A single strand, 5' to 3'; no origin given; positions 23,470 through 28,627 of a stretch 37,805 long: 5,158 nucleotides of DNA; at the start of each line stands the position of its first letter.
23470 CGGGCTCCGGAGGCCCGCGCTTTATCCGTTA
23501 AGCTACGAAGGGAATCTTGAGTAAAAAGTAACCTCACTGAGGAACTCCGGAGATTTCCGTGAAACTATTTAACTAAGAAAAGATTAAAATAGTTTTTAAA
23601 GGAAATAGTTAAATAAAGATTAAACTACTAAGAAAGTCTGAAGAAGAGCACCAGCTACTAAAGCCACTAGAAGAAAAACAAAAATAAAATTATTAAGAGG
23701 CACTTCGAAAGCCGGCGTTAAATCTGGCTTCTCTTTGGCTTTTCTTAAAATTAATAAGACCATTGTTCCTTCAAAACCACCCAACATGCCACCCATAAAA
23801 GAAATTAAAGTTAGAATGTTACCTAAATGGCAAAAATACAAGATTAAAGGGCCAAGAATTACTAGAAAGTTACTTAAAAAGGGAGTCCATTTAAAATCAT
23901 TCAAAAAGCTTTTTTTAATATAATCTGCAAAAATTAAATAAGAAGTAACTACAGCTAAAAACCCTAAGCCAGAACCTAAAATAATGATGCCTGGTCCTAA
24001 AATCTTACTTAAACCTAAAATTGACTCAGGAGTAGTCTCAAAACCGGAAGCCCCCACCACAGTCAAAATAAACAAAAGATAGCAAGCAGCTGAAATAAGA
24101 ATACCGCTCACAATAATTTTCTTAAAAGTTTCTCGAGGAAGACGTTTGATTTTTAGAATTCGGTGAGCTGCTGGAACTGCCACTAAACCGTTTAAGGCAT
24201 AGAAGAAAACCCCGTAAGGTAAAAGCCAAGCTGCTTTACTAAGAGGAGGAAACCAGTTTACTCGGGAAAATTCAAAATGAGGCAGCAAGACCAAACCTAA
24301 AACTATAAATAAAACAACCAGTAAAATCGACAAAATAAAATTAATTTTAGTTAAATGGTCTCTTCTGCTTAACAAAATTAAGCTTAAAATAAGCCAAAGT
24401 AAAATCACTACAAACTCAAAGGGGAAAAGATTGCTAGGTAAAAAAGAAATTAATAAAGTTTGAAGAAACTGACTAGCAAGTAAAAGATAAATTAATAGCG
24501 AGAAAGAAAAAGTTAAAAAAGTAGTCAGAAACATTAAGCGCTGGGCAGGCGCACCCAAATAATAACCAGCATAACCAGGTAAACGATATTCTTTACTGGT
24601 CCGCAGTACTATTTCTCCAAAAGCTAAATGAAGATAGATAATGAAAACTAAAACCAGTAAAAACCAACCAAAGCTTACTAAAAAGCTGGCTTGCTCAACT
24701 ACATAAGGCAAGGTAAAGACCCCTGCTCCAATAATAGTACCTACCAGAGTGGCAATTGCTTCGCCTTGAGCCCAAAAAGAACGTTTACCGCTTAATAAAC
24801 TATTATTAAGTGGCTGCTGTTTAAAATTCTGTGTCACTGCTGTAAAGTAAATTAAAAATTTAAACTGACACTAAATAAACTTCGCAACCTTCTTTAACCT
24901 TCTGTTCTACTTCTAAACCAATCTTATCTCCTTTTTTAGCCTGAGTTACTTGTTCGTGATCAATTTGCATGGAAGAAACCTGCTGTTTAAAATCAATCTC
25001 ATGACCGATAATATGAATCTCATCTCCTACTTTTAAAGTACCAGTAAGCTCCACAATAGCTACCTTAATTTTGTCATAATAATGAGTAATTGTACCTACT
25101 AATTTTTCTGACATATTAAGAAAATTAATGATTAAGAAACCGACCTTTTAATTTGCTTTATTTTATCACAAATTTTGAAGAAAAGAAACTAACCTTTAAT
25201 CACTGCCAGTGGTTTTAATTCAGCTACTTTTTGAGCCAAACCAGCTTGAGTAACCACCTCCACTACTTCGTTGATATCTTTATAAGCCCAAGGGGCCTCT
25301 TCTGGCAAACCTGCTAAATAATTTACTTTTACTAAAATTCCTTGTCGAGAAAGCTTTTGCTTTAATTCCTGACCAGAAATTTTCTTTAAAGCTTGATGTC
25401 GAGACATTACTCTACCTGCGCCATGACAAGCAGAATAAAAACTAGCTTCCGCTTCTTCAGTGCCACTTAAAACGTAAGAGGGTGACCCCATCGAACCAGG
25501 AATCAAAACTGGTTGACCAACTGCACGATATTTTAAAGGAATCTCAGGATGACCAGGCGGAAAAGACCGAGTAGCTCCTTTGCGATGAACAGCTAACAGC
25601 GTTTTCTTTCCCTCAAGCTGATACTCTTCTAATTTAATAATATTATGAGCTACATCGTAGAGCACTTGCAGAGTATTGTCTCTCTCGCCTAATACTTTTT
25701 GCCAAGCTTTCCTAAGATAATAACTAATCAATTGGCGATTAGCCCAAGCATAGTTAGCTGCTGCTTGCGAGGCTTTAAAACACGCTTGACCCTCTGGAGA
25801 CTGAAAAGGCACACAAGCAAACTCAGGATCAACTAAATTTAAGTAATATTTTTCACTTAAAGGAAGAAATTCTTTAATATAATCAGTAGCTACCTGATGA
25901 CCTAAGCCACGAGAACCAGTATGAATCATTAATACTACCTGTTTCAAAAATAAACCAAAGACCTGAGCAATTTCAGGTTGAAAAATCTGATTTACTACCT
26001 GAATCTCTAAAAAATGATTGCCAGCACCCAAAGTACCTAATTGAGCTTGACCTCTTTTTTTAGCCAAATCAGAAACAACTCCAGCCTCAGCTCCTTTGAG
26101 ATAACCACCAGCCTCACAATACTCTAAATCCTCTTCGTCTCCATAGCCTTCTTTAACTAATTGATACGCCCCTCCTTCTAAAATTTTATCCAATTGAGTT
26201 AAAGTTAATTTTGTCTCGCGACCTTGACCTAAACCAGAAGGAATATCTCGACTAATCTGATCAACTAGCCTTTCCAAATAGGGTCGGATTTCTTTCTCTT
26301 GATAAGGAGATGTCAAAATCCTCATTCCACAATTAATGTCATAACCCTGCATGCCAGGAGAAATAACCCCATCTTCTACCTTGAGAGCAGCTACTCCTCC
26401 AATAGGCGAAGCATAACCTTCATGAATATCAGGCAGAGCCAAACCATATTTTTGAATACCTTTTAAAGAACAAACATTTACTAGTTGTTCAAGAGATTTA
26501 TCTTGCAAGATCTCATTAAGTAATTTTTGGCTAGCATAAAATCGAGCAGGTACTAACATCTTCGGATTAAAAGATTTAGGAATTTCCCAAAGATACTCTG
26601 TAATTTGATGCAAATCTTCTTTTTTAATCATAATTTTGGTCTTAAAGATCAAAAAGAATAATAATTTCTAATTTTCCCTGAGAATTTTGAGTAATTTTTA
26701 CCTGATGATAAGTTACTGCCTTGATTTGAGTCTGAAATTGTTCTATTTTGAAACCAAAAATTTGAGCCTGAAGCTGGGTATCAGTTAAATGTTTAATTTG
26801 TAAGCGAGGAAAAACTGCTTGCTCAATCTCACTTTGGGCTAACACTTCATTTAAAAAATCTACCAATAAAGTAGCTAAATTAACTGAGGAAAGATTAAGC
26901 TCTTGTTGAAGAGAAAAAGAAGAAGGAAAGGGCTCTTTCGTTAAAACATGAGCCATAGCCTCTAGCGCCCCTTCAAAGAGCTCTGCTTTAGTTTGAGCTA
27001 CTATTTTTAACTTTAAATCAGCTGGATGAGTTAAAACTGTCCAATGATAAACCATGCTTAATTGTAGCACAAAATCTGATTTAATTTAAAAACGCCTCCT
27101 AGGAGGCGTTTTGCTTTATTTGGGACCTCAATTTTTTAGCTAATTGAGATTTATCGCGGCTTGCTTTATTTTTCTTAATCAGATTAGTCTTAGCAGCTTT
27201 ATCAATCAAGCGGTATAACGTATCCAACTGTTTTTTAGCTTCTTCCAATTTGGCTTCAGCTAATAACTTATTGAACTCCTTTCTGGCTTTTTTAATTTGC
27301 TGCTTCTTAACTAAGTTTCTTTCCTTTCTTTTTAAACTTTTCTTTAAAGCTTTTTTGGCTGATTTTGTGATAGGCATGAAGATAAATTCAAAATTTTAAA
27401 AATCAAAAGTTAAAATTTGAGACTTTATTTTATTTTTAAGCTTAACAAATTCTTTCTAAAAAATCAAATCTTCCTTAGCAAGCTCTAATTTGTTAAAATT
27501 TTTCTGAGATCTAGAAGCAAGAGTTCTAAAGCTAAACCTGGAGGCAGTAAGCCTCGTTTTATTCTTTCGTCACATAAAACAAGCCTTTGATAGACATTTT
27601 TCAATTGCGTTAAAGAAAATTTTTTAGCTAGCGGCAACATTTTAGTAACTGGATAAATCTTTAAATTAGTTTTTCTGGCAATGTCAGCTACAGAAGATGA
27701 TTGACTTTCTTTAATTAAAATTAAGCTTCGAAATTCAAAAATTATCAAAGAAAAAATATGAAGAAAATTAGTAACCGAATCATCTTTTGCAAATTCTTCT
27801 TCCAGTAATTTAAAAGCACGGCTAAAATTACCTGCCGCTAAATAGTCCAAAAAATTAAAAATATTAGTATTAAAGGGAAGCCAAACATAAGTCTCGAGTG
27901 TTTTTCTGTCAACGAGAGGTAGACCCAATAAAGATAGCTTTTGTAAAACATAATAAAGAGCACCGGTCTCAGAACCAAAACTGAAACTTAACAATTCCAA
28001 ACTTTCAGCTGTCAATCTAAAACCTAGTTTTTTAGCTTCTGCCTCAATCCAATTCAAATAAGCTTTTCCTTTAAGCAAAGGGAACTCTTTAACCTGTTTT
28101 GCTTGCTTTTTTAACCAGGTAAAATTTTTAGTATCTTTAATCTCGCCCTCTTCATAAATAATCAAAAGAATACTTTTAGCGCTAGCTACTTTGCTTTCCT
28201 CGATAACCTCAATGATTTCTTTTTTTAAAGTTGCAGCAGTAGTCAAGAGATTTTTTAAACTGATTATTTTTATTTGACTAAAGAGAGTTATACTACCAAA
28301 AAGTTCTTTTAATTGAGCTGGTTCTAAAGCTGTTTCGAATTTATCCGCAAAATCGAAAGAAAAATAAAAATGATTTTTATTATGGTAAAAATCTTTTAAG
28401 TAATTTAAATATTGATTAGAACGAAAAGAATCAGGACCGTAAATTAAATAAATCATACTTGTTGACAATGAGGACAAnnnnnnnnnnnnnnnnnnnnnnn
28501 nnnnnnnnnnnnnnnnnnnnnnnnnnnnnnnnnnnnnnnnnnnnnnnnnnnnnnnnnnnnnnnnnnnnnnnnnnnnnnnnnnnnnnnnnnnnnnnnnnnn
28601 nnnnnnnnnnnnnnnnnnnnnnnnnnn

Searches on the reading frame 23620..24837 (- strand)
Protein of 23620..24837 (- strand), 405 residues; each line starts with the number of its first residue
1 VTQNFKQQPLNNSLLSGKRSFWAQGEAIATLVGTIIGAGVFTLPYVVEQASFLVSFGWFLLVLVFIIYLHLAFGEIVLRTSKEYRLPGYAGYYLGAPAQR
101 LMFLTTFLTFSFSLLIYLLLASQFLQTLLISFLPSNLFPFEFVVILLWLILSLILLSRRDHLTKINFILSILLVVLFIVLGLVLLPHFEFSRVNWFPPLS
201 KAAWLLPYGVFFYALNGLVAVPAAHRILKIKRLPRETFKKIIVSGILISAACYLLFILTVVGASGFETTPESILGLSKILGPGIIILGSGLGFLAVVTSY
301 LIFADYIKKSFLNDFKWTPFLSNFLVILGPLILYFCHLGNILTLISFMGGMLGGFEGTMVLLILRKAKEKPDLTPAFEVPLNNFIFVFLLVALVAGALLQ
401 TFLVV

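Call 14: search_protein_families(library=pfam, proteins=[window:23620-24837:-], max_evalue=0.00001)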
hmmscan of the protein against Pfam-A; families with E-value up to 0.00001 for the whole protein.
window:23620-24837:- (405 aa): 2 families
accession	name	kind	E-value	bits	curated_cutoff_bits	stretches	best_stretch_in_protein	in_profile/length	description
PF03222.19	Trp_Tyr_perm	-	4.7e-10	39.6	22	1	30-398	11-391/393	Tryptophan/tyrosine permease family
PF13520.12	AA_permease_2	-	1.7e-06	27.7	27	1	27-272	6-253/427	Amino acid permease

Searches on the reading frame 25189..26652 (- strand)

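Call 14: search_protein_families(library=pfam, proteins=[window:25189-26652:-], max_evalue=0.00001)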
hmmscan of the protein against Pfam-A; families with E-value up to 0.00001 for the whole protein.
window:25189-26652:- (487 aa): 1 family
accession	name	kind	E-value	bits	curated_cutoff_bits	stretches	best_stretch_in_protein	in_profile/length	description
PF01139.22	RtcB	-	2.1e-154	515.3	27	1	56-487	1-426/426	tRNA-splicing ligase RtcB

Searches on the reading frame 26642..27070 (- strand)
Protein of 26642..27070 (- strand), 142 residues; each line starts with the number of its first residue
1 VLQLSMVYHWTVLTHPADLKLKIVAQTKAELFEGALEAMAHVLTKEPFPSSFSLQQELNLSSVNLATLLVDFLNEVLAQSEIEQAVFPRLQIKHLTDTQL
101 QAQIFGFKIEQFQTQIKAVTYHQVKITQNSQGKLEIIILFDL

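Call 14: search_protein_families(library=pfam, proteins=[window:26642-27070:-], max_evalue=0.00001)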
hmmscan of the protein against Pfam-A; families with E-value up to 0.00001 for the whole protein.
window:26642-27070:- (142 aa): 1 family
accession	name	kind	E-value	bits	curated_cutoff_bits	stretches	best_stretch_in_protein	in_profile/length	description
PF01951.21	Archease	-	2.9e-24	86.3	25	1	10-141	1-135/136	Archease protein family (MTH1598/TM1083)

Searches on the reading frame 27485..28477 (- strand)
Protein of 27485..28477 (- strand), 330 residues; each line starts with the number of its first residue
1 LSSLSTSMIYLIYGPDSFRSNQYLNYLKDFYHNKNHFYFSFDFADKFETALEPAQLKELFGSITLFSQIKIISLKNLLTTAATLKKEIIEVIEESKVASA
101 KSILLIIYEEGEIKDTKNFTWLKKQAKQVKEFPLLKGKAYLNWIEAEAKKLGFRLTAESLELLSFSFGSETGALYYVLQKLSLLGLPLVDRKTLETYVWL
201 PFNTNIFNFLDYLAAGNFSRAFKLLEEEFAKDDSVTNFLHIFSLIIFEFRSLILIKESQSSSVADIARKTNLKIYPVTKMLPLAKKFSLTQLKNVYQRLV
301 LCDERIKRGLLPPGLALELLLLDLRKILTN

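Call 15: search_protein_families(library=pfam, proteins=[window:27485-28477:-], max_evalue=0.00001)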
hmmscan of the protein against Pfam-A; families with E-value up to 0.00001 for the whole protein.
window:27485-28477:- (330 aa): 1 family
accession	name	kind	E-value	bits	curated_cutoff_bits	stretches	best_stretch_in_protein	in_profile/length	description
PF21694.2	DNA_pol3_delta_C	-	3.2e-17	63.1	27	1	204-323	2-120/121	DNA polymerase III delta subunit, C-terminal domain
